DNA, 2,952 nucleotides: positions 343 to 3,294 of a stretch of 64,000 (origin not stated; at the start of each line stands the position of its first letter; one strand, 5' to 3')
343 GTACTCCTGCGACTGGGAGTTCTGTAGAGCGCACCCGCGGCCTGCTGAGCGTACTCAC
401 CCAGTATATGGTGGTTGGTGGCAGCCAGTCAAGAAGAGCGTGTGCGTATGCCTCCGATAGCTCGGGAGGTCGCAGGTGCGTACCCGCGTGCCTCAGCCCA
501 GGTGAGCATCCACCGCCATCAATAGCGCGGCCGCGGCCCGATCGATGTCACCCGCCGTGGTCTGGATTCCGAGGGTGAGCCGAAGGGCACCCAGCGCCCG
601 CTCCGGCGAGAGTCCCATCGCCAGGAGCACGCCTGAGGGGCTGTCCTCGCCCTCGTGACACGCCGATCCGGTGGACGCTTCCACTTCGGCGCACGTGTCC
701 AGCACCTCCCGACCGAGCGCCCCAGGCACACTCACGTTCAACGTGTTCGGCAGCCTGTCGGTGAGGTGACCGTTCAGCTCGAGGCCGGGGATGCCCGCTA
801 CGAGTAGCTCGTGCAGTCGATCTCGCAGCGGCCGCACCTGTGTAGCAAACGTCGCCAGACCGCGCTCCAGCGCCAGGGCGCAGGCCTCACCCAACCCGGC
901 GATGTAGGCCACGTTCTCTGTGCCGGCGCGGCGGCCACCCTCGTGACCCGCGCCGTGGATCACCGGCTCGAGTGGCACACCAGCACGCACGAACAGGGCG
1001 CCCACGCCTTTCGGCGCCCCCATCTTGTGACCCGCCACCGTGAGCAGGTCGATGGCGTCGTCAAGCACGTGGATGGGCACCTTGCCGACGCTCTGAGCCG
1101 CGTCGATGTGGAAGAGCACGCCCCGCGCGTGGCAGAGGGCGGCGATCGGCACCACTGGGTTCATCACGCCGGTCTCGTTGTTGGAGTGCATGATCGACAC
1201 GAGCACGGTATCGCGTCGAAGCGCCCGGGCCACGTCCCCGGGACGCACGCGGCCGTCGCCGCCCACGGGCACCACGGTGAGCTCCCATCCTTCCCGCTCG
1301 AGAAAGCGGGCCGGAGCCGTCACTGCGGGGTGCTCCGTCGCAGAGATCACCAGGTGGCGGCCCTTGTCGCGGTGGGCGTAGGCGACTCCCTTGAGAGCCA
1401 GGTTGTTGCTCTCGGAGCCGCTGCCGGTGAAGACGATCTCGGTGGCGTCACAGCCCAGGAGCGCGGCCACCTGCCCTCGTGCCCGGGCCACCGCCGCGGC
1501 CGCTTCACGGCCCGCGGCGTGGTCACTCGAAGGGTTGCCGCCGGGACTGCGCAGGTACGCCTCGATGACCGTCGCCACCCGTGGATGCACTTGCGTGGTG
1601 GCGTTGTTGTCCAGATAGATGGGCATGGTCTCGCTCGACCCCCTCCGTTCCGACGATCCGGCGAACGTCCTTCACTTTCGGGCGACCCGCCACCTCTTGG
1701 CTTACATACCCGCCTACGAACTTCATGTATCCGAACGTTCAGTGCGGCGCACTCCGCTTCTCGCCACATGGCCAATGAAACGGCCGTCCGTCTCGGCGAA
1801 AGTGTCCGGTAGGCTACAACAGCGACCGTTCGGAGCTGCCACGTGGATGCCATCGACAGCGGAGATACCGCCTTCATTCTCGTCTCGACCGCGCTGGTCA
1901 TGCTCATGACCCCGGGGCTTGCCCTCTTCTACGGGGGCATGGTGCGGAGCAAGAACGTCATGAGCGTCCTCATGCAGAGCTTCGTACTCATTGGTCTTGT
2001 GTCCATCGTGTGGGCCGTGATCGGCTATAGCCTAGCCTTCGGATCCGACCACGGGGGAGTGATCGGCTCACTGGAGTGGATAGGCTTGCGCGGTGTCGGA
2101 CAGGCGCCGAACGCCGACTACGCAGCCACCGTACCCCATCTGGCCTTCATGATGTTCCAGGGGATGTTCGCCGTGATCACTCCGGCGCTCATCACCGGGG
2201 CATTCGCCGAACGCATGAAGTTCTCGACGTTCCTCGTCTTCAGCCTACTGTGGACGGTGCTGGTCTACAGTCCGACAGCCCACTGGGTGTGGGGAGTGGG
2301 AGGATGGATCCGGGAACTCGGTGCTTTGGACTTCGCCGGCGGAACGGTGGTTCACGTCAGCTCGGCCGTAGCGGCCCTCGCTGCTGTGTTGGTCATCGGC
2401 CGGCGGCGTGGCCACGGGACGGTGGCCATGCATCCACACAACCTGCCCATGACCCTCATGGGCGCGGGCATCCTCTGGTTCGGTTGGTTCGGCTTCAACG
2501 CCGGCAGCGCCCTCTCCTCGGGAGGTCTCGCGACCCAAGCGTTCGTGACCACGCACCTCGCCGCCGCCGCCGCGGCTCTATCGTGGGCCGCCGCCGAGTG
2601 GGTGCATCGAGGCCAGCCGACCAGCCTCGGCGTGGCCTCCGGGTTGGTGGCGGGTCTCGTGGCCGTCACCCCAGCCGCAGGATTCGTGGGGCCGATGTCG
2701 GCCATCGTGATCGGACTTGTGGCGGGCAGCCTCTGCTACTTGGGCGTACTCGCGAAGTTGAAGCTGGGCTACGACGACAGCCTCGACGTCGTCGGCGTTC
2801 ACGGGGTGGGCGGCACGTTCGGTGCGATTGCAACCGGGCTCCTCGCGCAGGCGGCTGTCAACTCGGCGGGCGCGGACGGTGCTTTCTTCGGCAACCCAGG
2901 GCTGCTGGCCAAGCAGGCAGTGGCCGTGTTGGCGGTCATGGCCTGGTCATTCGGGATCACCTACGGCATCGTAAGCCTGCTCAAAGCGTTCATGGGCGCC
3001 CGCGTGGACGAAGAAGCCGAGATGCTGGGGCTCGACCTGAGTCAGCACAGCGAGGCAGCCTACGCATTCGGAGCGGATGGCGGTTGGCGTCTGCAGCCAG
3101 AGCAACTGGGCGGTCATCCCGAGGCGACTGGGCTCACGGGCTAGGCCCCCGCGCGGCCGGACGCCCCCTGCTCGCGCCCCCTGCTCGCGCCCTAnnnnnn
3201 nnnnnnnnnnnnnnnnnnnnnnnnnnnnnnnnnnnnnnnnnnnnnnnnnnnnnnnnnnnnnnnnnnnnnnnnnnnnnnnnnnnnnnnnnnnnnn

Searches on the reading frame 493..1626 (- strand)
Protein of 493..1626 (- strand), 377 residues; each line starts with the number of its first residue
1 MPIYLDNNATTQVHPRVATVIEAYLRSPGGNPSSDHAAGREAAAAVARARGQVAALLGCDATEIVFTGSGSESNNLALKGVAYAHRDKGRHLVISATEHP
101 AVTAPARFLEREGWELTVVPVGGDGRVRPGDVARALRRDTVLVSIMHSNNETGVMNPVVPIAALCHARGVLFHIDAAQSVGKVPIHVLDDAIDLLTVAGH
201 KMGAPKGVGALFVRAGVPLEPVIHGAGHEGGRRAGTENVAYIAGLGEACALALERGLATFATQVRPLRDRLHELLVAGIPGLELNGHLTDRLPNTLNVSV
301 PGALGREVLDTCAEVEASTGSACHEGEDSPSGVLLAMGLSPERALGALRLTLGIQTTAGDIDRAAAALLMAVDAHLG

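Call 48: search_protein_families(library=pfam, proteins=[window:493-1626:-], max_evalue=0.001)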
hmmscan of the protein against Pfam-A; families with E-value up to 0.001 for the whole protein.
window:493-1626:- (377 aa): 2 families
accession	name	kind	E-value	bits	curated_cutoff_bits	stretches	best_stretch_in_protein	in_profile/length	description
PF00266.25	Aminotran_5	-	3.8e-69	233.9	21.5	1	3-363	1-370/371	Aminotransferase class-V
PF01212.27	Beta_elim_lyase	-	3.3e-06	27.1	27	1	43-178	31-171/288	Beta-eliminating lyase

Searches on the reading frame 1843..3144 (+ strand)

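Call 48: search_protein_families(library=pfam, proteins=[window:1843-3144:+], max_evalue=0.001)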
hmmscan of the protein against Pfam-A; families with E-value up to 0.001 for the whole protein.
window:1843-3144:+ (433 aa): 1 family
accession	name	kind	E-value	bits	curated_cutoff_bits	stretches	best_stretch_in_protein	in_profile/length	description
PF00909.26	Ammonium_transp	-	2e-126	422.4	23.2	1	10-407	1-399/399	Ammonium Transporter Family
